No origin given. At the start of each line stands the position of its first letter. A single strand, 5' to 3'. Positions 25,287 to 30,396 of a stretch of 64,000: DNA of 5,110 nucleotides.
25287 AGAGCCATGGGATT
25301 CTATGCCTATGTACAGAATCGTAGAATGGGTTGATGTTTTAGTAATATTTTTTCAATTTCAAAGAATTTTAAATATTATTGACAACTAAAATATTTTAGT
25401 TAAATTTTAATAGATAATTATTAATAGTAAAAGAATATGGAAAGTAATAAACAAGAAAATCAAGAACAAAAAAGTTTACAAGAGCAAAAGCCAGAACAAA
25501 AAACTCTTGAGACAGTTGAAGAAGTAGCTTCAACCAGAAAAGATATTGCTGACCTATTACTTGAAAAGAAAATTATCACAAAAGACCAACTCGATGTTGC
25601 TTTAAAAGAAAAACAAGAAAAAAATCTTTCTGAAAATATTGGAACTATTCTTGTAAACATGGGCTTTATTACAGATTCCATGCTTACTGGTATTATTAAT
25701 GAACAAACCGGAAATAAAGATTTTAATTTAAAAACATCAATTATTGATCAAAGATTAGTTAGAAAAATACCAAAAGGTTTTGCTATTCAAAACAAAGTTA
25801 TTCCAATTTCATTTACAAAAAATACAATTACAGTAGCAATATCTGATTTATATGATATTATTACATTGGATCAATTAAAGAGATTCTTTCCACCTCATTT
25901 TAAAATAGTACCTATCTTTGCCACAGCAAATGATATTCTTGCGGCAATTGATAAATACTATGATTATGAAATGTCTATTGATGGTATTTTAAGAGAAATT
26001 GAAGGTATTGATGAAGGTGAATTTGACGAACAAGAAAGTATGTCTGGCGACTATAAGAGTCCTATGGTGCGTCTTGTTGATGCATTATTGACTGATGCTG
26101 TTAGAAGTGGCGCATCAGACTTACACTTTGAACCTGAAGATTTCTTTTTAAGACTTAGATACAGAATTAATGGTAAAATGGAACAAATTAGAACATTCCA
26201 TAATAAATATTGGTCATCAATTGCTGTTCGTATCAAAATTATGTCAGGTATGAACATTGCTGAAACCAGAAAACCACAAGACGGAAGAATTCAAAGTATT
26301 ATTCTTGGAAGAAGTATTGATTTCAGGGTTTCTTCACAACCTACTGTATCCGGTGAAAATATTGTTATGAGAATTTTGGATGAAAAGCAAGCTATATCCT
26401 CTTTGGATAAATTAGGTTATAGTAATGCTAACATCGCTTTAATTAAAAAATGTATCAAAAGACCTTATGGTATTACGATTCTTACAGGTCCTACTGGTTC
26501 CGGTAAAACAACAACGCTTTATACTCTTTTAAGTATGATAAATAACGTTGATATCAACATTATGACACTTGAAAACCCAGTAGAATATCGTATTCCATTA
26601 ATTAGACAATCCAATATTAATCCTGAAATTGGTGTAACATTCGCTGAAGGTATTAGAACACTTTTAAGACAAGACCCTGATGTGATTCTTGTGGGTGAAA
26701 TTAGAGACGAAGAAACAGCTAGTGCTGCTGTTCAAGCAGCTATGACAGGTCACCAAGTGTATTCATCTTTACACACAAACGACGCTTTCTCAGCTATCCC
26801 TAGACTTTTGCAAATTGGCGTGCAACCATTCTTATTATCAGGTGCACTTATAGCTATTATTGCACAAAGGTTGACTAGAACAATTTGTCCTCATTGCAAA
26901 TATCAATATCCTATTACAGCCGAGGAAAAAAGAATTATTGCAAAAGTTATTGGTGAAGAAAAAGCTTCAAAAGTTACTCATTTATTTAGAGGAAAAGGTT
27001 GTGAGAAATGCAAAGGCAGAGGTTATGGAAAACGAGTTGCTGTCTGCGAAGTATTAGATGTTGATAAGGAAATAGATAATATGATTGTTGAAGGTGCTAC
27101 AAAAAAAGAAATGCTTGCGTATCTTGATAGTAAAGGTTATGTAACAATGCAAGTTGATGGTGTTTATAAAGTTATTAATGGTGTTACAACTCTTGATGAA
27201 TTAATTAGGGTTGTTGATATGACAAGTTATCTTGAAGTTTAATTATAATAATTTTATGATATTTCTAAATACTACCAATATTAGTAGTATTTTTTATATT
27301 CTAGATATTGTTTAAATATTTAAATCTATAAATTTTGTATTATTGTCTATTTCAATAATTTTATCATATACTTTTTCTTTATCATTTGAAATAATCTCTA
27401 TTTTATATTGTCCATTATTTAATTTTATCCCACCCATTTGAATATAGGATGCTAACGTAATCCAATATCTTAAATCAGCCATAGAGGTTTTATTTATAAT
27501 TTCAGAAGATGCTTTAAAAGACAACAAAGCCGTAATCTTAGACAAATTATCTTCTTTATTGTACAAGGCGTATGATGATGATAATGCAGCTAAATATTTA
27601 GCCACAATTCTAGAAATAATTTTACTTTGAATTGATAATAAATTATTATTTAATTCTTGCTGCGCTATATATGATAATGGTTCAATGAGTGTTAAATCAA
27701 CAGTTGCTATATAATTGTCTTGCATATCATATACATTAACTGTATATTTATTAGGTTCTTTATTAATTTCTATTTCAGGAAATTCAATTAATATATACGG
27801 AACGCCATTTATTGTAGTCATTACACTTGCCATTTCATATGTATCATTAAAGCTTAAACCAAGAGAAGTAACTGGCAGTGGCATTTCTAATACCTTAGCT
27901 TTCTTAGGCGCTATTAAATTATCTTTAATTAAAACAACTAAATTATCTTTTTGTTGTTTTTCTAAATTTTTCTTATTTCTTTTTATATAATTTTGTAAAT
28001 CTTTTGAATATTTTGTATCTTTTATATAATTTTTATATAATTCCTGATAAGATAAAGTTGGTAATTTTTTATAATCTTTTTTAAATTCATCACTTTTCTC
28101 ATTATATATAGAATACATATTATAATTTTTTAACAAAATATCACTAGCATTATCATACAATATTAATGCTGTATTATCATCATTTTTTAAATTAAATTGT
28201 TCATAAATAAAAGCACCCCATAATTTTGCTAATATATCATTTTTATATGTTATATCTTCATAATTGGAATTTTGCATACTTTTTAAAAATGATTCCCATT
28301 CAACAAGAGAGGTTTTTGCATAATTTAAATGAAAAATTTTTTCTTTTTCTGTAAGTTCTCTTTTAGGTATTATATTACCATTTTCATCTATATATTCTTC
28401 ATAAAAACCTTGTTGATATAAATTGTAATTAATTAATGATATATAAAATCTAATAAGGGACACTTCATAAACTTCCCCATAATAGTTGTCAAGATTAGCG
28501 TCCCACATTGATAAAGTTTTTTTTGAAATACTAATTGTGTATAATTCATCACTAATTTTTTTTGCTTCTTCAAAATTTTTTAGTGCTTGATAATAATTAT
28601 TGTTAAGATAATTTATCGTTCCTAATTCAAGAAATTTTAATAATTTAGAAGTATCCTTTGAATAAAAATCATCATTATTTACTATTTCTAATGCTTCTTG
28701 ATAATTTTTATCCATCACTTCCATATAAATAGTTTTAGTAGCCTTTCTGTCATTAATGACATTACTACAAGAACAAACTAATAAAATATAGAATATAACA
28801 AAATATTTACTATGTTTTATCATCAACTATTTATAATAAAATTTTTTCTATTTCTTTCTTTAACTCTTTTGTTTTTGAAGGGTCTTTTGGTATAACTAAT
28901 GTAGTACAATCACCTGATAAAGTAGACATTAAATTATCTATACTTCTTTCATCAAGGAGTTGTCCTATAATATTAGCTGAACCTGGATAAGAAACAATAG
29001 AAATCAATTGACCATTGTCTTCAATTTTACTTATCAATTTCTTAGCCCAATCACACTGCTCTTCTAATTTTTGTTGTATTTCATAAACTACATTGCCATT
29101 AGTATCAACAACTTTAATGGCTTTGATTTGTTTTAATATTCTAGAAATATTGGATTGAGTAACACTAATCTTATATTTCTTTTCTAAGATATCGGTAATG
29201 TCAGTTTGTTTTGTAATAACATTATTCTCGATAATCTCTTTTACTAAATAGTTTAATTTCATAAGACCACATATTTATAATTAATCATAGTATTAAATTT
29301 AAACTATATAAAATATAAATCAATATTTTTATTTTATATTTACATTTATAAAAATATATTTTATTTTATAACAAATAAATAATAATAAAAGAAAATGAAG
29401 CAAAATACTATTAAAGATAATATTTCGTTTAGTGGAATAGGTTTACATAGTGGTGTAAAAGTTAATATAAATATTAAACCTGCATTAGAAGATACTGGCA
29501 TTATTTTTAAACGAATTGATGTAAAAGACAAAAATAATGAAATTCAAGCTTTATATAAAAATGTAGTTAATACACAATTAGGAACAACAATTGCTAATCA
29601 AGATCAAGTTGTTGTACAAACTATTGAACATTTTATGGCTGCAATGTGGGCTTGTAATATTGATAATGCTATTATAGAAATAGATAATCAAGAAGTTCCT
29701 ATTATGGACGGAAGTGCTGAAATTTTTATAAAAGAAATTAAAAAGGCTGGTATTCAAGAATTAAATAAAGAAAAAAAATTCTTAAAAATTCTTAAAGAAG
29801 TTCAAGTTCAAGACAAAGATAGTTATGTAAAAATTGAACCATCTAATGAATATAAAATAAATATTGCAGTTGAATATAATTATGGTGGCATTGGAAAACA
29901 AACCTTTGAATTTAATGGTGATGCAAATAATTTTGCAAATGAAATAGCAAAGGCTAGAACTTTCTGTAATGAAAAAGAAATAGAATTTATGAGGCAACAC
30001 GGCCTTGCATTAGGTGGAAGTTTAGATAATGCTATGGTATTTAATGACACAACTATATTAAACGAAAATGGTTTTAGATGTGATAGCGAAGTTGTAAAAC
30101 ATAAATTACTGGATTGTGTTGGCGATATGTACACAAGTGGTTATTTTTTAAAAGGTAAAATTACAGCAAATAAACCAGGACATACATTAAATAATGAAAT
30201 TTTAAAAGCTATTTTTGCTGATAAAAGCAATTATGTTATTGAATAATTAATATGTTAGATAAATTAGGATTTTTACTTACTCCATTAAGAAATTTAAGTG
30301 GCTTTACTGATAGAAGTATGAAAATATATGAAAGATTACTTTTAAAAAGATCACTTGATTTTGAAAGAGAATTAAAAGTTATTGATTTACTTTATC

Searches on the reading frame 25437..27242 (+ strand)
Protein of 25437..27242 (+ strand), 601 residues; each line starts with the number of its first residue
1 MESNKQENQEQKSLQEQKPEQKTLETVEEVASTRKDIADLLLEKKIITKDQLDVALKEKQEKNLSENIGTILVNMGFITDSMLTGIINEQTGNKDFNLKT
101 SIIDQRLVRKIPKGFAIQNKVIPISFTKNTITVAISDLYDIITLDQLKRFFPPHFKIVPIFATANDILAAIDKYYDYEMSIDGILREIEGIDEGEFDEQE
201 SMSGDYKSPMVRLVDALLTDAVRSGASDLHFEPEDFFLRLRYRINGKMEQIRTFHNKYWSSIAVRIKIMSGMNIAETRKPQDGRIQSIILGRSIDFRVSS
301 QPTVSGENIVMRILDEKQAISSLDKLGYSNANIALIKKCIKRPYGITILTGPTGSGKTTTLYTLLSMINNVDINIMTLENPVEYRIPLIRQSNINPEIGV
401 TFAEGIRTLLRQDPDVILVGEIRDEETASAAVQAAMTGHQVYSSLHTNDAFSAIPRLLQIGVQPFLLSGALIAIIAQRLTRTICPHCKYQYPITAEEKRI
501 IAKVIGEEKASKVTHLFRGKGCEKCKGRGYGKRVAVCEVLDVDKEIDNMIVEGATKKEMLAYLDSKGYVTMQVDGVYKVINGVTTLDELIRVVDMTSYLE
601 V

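Call 9: search_protein_families(library=pfam, max_evalue=0.01, proteins=[window:25437-27242:+])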
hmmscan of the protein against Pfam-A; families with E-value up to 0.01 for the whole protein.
window:25437-27242:+ (601 aa): 8 families
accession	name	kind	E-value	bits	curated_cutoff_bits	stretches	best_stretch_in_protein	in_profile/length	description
PF00437.27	T2SSE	-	3e-122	408.3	24.9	1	207-591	5-370/370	Type II/IV secretion system protein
PF05157.20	MshEN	-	4.9e-14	52.5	23.1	1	101-180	11-89/90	MshEN domain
PF13401.12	AAA_22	-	0.00037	21.2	27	1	344-380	5-43/130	AAA domain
PF25199.1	nSTAND_NTPase5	-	0.0059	16.9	34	0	341-376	38-74/145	Novel STAND NTPase 5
PF13604.12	AAA_30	-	0.0075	16.5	27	0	334-371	8-45/191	AAA domain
PF13173.12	AAA_14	-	0.0076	16.7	27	0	346-433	4-82/129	AAA domain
PF13555.12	AAA_29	-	0.0081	16.3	27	0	344-361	22-39/61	P-loop containing region of AAA domain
PF13191.12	AAA_16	-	0.0083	17.1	32.6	0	341-446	22-115/167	AAA ATPase domain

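Call 10: search_protein_families(library=ncbifam, max_evalue=0.01, proteins=[window:25437-27242:+])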
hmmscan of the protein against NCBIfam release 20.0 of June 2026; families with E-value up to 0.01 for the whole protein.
window:25437-27242:+ (601 aa): 25 families
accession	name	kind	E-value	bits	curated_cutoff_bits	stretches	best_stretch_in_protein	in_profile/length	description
TIGR02538.1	type_IV_pilB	equivalog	6.2e-152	507.1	675.65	1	37-593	2-562/564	type IV-A pilus assembly ATPase PilB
TIGR02533.1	type_II_gspE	equivalog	6.1e-148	493.5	630.25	1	108-592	1-485/486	type II secretion system ATPase GspE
NF053534.1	T4PilAsmATPsTfpB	equivalog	2.1e-121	406.1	850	1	81-593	66-582/584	type IV pilus assembly ATPase TfpB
NF007755.0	PRK10436.1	equivalog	2.9e-113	379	617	1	188-596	63-462/465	type II secretion system protein GspE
NF041000.1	ATPase_ComGA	equivalog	3.5e-73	245.9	300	1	216-481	2-266/267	competence type IV pilus ATPase ComGA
TIGR01420.1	pilT_fam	subfamily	3.3e-48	164.7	319.1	1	215-516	3-304/343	PilT/PilU family type 4a pilus ATPase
TIGR02525.1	plasmid_TraJ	equivalog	6.4e-23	81.3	368.3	1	309-460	120-272/372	plasmid transfer ATPase TraJ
TIGR02524.1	dot_icm_DotB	equivalog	4.4e-22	78.8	463.3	1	337-458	127-257/358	Dot/Icm type IV secretion system ATPase DotB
NF058587.1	archaellum_moto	equivalog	1.8e-16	60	550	1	306-458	236-394/527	archaellum flagellar ATPase motor FlaI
TIGR03819.1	heli_sec_ATPase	hypoth_equivalog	7.1e-15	55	373.15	1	259-467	96-307/340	TadA family conjugal transfer-associated ATPase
NF053672.1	bindosome_BasE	exception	2.5e-12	46.3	1000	1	344-459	270-390/512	bindosome assembly system ATPase subunit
TIGR02788.1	VirB11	equivalog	4.2e-12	45.7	249.95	1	333-460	134-265/308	P-type DNA transfer ATPase VirB11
NF008411.1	PRK11234.1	equivalog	9.9e-12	44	1170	1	32-152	477-596/723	cyclic di-3',5'-guanylate-activated glycosyltransferase NfrB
NF012033.0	PRK15489.1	equivalog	1.8e-11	43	537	1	23-171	479-623/703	glycosyl transferase family protein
TIGR02782.1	TrbB_P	equivalog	5e-11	42.4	304.55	1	330-460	123-255/303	P-type conjugative transfer ATPase TrbB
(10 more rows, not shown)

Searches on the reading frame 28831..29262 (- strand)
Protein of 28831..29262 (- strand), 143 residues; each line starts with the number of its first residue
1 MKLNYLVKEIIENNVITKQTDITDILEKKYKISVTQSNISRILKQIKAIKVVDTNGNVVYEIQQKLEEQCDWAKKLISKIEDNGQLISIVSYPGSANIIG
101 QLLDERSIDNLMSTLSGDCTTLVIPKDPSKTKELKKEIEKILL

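Call 9: search_protein_families(library=pfam, max_evalue=0.01, proteins=[window:28831-29262:-])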
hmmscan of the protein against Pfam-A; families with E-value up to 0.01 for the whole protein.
window:28831-29262:- (143 aa): 3 families
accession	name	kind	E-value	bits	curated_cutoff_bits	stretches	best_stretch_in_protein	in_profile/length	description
PF02863.23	Arg_repressor_C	-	2.4e-12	46.9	25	1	74-139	2-67/68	Arginine repressor, C-terminal domain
PF01316.27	Arg_repressor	-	8.3e-12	45.1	27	1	6-65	9-67/70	Arginine repressor, DNA binding domain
PF14379.11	Myb_CC_LHEQLE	-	0.0065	16.6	29.1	0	61-87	12-38/48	MYB-CC type transfactor, LHEQLE motif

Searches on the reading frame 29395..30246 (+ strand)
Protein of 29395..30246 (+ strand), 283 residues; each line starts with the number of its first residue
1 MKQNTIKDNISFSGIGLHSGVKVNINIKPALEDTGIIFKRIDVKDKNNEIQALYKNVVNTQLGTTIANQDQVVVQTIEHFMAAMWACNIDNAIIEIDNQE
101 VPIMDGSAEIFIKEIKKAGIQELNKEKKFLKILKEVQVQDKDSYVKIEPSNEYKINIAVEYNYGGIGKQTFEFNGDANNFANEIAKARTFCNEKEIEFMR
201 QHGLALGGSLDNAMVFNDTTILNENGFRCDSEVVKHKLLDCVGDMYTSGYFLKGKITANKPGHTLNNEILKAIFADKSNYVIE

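Call 9: search_protein_families(library=pfam, max_evalue=0.01, proteins=[window:29395-30246:+])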
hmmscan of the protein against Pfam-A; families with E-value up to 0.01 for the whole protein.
window:29395-30246:+ (283 aa): 1 family
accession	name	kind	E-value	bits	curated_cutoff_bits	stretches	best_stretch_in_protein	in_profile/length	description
PF03331.19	LpxC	-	5.7e-101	338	27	1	3-274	1-267/268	UDP-3-O-acyl N-acetylglycosamine deacetylase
